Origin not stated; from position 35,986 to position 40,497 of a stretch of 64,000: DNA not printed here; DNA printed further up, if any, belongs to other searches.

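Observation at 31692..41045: Five-gene glycosylation cluster including a YfhO(GT-C)-Wzx flippase fusion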

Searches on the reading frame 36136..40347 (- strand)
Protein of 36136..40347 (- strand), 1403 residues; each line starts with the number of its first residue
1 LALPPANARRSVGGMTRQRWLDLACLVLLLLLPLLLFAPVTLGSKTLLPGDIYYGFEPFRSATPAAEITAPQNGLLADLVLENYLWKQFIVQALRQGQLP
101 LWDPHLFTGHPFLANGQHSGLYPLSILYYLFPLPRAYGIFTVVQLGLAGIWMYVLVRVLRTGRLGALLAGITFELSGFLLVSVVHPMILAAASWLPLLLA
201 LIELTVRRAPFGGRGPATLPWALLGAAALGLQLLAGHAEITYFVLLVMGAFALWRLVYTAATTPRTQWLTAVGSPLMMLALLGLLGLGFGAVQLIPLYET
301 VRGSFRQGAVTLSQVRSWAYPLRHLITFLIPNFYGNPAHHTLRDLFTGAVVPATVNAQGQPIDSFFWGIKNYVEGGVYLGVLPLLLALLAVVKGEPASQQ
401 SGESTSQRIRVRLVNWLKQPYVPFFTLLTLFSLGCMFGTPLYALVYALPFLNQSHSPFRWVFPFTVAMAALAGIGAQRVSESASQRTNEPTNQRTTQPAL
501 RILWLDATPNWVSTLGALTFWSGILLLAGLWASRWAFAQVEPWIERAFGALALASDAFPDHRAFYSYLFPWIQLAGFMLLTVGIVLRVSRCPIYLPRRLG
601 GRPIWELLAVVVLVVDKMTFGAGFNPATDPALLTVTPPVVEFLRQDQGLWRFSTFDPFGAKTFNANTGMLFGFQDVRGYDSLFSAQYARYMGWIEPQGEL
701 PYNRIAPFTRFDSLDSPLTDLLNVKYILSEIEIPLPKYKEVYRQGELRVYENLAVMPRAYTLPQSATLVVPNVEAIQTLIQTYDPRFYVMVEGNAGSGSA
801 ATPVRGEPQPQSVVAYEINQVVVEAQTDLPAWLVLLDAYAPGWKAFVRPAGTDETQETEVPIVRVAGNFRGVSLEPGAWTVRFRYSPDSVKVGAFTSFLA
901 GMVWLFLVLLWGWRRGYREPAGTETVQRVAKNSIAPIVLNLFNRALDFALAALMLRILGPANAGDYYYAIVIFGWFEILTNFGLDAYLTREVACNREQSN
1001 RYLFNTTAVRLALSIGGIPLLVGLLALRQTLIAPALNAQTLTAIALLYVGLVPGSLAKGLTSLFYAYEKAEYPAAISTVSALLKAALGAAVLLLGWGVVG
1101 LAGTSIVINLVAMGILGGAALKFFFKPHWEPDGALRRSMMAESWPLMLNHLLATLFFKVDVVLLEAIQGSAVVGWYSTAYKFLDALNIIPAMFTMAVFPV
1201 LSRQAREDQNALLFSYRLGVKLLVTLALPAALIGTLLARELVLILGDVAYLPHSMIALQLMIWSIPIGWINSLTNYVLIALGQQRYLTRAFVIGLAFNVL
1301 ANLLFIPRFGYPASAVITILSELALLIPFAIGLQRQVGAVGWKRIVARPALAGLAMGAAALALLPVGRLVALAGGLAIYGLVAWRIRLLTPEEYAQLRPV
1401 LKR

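Call 4: search_protein_families(library=pfam, proteins=[window:36136-40347:-], max_evalue=0.01)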
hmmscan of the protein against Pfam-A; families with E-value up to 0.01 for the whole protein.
window:36136-40347:- (1403 aa): 4 families
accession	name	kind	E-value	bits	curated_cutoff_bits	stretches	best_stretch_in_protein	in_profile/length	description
PF01943.22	Polysacc_synt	-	1.4e-30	107.1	28.2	1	929-1203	1-272/274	Polysaccharide biosynthesis protein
PF13440.11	Polysacc_synt_3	-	3.4e-16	59.8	23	1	954-1245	2-283/293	Polysaccharide biosynthesis protein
PF09586.16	YfhO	-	3e-13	49.5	28.5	2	663-764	491-596/835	Bacterial membrane protein YfhO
PF03023.19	MurJ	-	4.6e-09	35.8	27.4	2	1040-1116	320-395/451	Lipid II flippase MurJ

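Call 5: search_protein_families(library=ncbifam, proteins=[window:36136-40347:-], max_evalue=0.01)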
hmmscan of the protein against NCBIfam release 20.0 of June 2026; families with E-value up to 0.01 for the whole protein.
window:36136-40347:- (1403 aa): 2 families
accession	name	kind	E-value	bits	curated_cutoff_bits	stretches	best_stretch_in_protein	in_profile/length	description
NF041871.1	Wzx_EPS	equivalog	7.5e-08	31.5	800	1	945-1310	18-379/492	exopolysaccharide biosynthesis flippase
NF058658.1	Oglyco_Wzx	exception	3.6e-05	23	720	1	947-1326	28-395/478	O-glycosylation flippase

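Call 6: find_homologous_proteins(query=window:36136-40305:-, max_evalue=0.00001)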
Query window:36136-40305:- (1389 aa): 2220 proteins with E <= 0.00001 among 8000 candidates; the best 120 are listed.
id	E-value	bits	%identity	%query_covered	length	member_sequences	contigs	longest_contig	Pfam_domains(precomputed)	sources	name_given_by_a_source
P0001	0.0e+0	3017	98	100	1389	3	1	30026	PF01943.23,PF09586.17,PF13440.12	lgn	-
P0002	0.0e+0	2084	69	98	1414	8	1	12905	PF01943.23,PF09586.17,PF13440.12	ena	-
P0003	0.0e+0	2074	69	98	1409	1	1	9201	PF01943.23,PF09586.17,PF13440.12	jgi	-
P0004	0.0e+0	2042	67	100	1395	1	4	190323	PF01943.23,PF13440.12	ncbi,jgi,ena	-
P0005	0.0e+0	2040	67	98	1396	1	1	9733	PF01943.23,PF09586.17,PF13440.12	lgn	-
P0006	0.0e+0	2037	67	98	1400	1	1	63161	PF01943.23,PF13440.12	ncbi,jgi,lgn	-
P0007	0.0e+0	2005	65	98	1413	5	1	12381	PF01943.23,PF09586.17,PF13440.12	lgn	-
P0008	0.0e+0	1978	64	98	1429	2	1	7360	PF01943.23,PF09586.17,PF13440.12,PF03023.20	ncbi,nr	ncbi:MAG: oligosaccharide flippase family protein [Anaerolineae bacterium]|nr:oligosaccharide flippa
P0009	0.0e+0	1971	66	98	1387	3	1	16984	PF01943.23,PF09586.17,PF13440.12,PF03023.20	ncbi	-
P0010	0.0e+0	1963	65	98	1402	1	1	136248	PF01943.23,PF09586.17,PF13440.12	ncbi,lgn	ncbi:MAG: oligosaccharide flippase family protein [Anaerolineae bacterium]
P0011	0.0e+0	1960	64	100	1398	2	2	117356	PF01943.23,PF09586.17,PF13440.12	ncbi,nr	ncbi:MAG TPA: flippase [Anaerolineae bacterium]|nr:flippase [Anaerolineae bacterium] HQK13943.1 flip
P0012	0.0e+0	1959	65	98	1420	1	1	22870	PF01943.23,PF09586.17,PF13440.12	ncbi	-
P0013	0.0e+0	1953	63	100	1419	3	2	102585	PF01943.23,PF09586.17,PF13440.12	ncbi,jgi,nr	ncbi:MAG TPA: oligosaccharide flippase family protein [Anaerolineae bacterium]|nr:oligosaccharide fl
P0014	0.0e+0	1950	64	100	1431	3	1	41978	PF01943.23,PF09586.17,PF13440.12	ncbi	-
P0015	0.0e+0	1949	64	100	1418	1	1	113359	PF01943.23,PF09586.17,PF13440.12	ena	-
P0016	0.0e+0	1945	64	98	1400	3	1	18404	PF01943.23,PF09586.17,PF13440.12,PF03023.20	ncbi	-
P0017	0.0e+0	1945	63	98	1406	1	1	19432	PF01943.23,PF09586.17,PF13440.12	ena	-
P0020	0.0e+0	1937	64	100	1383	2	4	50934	PF01943.23,PF09586.17,PF13440.12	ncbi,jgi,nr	ncbi:MAG TPA: oligosaccharide flippase family protein [Anaerolineae bacterium]|nr:oligosaccharide fl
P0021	0.0e+0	1937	64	98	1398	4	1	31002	PF01943.23,PF09586.17,PF13440.12,PF03023.20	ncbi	-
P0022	0.0e+0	1936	63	100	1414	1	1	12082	PF01943.23,PF09586.17,PF13440.12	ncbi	-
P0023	0.0e+0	1934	63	100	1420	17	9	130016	PF01943.23,PF09586.17,PF13440.12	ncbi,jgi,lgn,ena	-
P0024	0.0e+0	1930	62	100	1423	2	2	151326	PF01943.23,PF09586.17,PF13440.12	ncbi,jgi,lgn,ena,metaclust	ncbi:MAG: oligosaccharide flippase family protein [Anaerolineae bacterium]|metaclust:\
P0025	0.0e+0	1929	64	100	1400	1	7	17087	PF01943.23,PF09586.17,PF13440.12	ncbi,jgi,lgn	-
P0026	0.0e+0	1929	63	100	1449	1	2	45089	PF01943.23,PF09586.17,PF13440.12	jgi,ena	-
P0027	0.0e+0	1927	63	98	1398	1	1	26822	PF01943.23,PF09586.17,PF13440.12,PF03023.20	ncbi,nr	ncbi:MAG: flippase [Chloroflexota bacterium]|nr:flippase [Chloroflexota bacterium]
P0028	0.0e+0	1921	63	98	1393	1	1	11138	PF01943.23,PF09586.17,PF13440.12,PF03023.20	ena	-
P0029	0.0e+0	1918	63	98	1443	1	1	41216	PF01943.23,PF09586.17,PF13440.12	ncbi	ncbi:MAG: oligosaccharide flippase family protein [Anaerolineae bacterium]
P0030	0.0e+0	1917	63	100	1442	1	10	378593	PF01943.23,PF09586.17,PF13440.12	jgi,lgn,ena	jgi:O-antigen/teichoic acid export membrane protein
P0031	0.0e+0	1911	63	98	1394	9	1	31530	PF01943.23,PF09586.17,PF13440.12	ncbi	-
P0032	0.0e+0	1905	62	98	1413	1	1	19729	PF01943.23,PF09586.17,PF13440.12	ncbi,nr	ncbi:MAG: oligosaccharide flippase family protein [Anaerolineae bacterium]|nr:oligosaccharide flippa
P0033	0.0e+0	1903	62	100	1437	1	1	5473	PF01943.23,PF09586.17,PF13440.12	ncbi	-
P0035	0.0e+0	1889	62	98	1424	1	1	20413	PF01943.23,PF09586.17,PF13440.12,PF03023.20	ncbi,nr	ncbi:MAG: oligosaccharide flippase family protein [Anaerolineae bacterium]|nr:oligosaccharide flippa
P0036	0.0e+0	1887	63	98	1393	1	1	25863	PF01943.23,PF09586.17,PF13440.12,PF03023.20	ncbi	-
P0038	0.0e+0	1877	62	100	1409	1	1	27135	PF01943.23,PF09586.17,PF13440.12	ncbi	-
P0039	0.0e+0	1872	61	98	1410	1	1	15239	PF01943.23,PF09586.17,PF13440.12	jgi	jgi:O-antigen/teichoic acid export membrane protein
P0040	0.0e+0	1871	62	100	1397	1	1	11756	PF01943.23,PF09586.17,PF13440.12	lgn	-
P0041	0.0e+0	1870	62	100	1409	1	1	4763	PF01943.23,PF09586.17,PF13440.12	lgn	-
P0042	0.0e+0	1867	62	98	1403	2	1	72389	PF01943.23,PF09586.17,PF13440.12,PF03023.20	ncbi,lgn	-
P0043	0.0e+0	1861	60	98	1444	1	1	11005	PF01943.23,PF09586.17,PF13440.12,PF03023.20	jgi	-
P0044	0.0e+0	1853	63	100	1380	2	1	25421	PF01943.23,PF09586.17,PF13440.12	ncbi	-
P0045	0.0e+0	1843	64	98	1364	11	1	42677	PF01943.23,PF09586.17,PF13440.12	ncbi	-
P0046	0.0e+0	1839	62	99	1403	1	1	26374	PF01943.23,PF09586.17,PF13440.12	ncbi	-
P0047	0.0e+0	1836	61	100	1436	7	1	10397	PF01943.23,PF09586.17,PF13440.12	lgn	-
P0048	0.0e+0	1833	61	100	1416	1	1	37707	PF01943.23,PF09586.17,PF13440.12,PF03023.20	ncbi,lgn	-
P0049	0.0e+0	1830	60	98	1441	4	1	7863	PF01943.23,PF09586.17,PF13440.12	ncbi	-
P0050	0.0e+0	1830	63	98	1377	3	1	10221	PF01943.23,PF09586.17,PF13440.12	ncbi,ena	-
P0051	0.0e+0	1830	63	100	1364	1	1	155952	PF01943.23,PF09586.17,PF13440.12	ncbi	-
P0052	0.0e+0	1824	60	98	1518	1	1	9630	PF01943.23,PF09586.17,PF13440.12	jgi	jgi:O-antigen/teichoic acid export membrane protein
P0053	0.0e+0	1821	61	98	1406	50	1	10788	PF01943.23,PF09586.17,PF13440.12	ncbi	-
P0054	0.0e+0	1820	62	98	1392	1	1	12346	PF01943.23,PF09586.17,PF13440.12,PF26465.1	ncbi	-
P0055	0.0e+0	1813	60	100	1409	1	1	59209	PF01943.23,PF09586.17,PF13440.12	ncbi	-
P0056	0.0e+0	1805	61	98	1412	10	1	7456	PF01943.23,PF09586.17,PF13440.12,PF03023.20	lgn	-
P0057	0.0e+0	1803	61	98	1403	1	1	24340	PF01943.23,PF09586.17,PF13440.12,PF03023.20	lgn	-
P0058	0.0e+0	1798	60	98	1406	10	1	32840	PF01943.23,PF09586.17,PF13440.12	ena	-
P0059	0.0e+0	1794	61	98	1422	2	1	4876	PF01943.23,PF09586.17,PF13440.12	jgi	jgi:O-antigen/teichoic acid export membrane protein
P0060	0.0e+0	1791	62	98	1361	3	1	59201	PF01943.23,PF09586.17,PF13440.12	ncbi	-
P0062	0.0e+0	1787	60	100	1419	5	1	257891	PF01943.23,PF09586.17,PF13440.12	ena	-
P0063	0.0e+0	1785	59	100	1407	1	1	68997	PF01943.23,PF09586.17,PF13440.12,PF03023.20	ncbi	-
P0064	0.0e+0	1776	60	98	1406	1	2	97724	PF01943.23,PF09586.17,PF13440.12,PF03023.20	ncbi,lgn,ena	-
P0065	0.0e+0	1774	60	98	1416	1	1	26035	PF01943.23,PF09586.17,PF13440.12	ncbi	-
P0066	0.0e+0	1772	59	100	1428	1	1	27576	PF01943.23,PF09586.17,PF13440.12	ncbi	-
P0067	0.0e+0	1769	59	100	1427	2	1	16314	PF01943.23,PF09586.17,PF13440.12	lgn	-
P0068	0.0e+0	1768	59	100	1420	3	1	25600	PF01943.23,PF09586.17,PF13440.12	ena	-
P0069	0.0e+0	1767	59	98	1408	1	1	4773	PF01943.23,PF09586.17,PF13440.12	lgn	-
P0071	0.0e+0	1758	58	100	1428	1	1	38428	PF01943.23,PF09586.17,PF13440.12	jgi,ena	-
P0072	0.0e+0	1755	58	100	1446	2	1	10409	PF01943.23,PF09586.17,PF13440.12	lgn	-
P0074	0.0e+0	1740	59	98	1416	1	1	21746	PF01943.23,PF09586.17,PF13440.12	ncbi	-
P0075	0.0e+0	1734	59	100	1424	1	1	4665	PF01943.23,PF09586.17,PF13440.12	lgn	-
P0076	0.0e+0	1723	58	100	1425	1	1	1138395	PF01943.23,PF09586.17,PF13440.12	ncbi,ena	-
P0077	0.0e+0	1719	58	100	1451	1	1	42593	PF01943.23,PF09586.17,PF13440.12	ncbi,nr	ncbi:MAG: oligosaccharide flippase family protein [Anaerolineae bacterium]|nr:oligosaccharide flippa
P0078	0.0e+0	1712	57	100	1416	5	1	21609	PF01943.23,PF09586.17,PF13440.12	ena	-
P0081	0.0e+0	1708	57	98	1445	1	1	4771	PF01943.23,PF09586.17,PF13440.12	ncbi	-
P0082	0.0e+0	1702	57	100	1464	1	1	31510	PF01943.23,PF09586.17,PF13440.12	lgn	-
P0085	0.0e+0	1692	56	100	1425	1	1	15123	PF01943.23,PF09586.17,PF13440.12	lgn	-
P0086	0.0e+0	1689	57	100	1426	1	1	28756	PF01943.23,PF09586.17,PF13440.12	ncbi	-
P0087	0.0e+0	1688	57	100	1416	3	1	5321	PF01943.23,PF09586.17,PF13440.12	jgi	jgi:O-antigen/teichoic acid export membrane protein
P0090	0.0e+0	1678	56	100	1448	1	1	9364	PF01943.23,PF09586.17,PF13440.12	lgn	-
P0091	0.0e+0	1678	57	98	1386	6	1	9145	PF01943.23,PF09586.17,PF13440.12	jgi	jgi:O-antigen/teichoic acid export membrane protein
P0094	0.0e+0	1661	56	100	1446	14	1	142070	PF01943.23,PF09586.17,PF13440.12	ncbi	-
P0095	0.0e+0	1659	56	100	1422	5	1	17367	PF01943.23,PF09586.17,PF13440.12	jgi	-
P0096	0.0e+0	1657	56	100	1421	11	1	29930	PF01943.23,PF09586.17,PF13440.12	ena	-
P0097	0.0e+0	1654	57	98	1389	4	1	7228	PF01943.23,PF13440.12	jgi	jgi:O-antigen/teichoic acid export membrane protein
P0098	0.0e+0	1651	55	100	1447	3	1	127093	PF01943.23,PF09586.17,PF13440.12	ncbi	-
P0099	0.0e+0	1645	56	100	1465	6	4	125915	PF01943.23,PF09586.17,PF13440.12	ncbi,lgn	-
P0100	0.0e+0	1638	56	100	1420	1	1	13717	PF01943.23,PF09586.17,PF13440.12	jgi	jgi:O-antigen/teichoic acid export membrane protein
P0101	0.0e+0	1632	56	100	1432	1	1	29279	PF01943.23,PF09586.17,PF13440.12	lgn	-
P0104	0.0e+0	1625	56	100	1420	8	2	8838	PF01943.23,PF09586.17,PF13440.12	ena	-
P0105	0.0e+0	1598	62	84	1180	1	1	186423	PF01943.23,PF09586.17,PF13440.12,PF03023.20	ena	-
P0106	0.0e+0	1594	57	98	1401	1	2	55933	PF01943.23,PF09586.17,PF13440.12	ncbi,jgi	ncbi:MAG: oligosaccharide flippase family protein [Anaerolineae bacterium]|jgi:O-antigen/teichoic ac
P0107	0.0e+0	1573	60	85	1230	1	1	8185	PF01943.23,PF09586.17,PF13440.12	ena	-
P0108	0.0e+0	1572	54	98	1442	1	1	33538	PF01943.23,PF09586.17,PF13440.12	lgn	-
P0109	0.0e+0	1555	54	98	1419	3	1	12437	PF01943.23,PF09586.17,PF13440.12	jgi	jgi:O-antigen/teichoic acid export membrane protein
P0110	0.0e+0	1553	56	98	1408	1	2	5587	PF01943.23,PF09586.17,PF01554.24,PF13440.12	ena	-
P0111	0.0e+0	1551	54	98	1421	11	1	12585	PF01943.23,PF09586.17,PF13440.12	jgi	jgi:O-antigen/teichoic acid export membrane protein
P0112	0.0e+0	1550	55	98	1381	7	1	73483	PF01943.23,PF09586.17,PF13440.12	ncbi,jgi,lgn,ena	-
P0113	0.0e+0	1548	54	98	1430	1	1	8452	PF01943.23,PF09586.17,PF13440.12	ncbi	-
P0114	0.0e+0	1540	54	98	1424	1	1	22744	PF01943.23,PF09586.17,PF13440.12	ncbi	-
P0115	0.0e+0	1538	54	98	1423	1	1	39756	PF01943.23,PF09586.17,PF13440.12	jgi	jgi:O-antigen/teichoic acid export membrane protein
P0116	0.0e+0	1537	55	98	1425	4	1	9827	PF01943.23,PF09586.17,PF01554.24,PF13440.12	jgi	-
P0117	0.0e+0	1537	55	98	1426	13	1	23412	PF01943.23,PF09586.17,PF13440.12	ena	-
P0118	0.0e+0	1531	55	98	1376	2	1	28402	PF01943.23,PF09586.17,PF13440.12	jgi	jgi:O-antigen/teichoic acid export membrane protein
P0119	0.0e+0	1530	54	98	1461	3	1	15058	PF01943.23,PF09586.17,PF13440.12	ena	-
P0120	0.0e+0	1529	54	98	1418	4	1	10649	PF01943.23,PF09586.17,PF13440.12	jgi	jgi:O-antigen/teichoic acid export membrane protein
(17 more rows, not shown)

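Call 8: find_encoding_contigs(protein=P0076, flank=10000, max_places=2)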
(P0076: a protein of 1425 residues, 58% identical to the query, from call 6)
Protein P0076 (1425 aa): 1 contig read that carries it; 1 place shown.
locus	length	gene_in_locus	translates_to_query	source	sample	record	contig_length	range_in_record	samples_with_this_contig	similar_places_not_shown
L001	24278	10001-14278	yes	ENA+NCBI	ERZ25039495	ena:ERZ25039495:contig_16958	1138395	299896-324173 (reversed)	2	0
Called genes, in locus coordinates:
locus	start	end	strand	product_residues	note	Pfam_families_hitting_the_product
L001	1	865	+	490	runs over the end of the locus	PF13541:ChlI, PF00493:MCM (faint), PF01078:Mg_chelatase, PF07728:AAA_5 (weak), PF13335:Mg_chelatase_C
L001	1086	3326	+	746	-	PF00664:ABC_membrane, PF00005:ABC_tran, PF02463:SMC_N (weak)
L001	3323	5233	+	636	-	PF00664:ABC_membrane, PF00005:ABC_tran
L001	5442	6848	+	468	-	PF07690:MFS_1 (weak), PF13347:MFS_2, PF12832:MFS_1_like (faint), PF07690:MFS_1 (weak)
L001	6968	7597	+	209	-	PF00440:TetR_N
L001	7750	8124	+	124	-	PF03259:Robl_LC7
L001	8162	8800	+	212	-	PF02830:V4R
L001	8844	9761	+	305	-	PF00072:Response_reg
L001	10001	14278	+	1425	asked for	PF09586:YfhO (faint), PF01943:Polysacc_synt, PF13440:Polysacc_synt_3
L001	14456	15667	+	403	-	-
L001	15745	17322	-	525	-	PF07969:Amidohydro_3, PF01979:Amidohydro_1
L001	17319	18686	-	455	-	PF03446:NAD_binding_2, PF03721:UDPG_MGDP_dh_N, PF00984:UDPG_MGDP_dh, PF03720:UDPG_MGDP_dh_C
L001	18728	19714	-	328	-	PF02899:Phage_int_SAM_1 (weak), PF00589:Phage_integrase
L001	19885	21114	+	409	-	PF00266:Aminotran_5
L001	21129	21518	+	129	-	PF01592:NifU_N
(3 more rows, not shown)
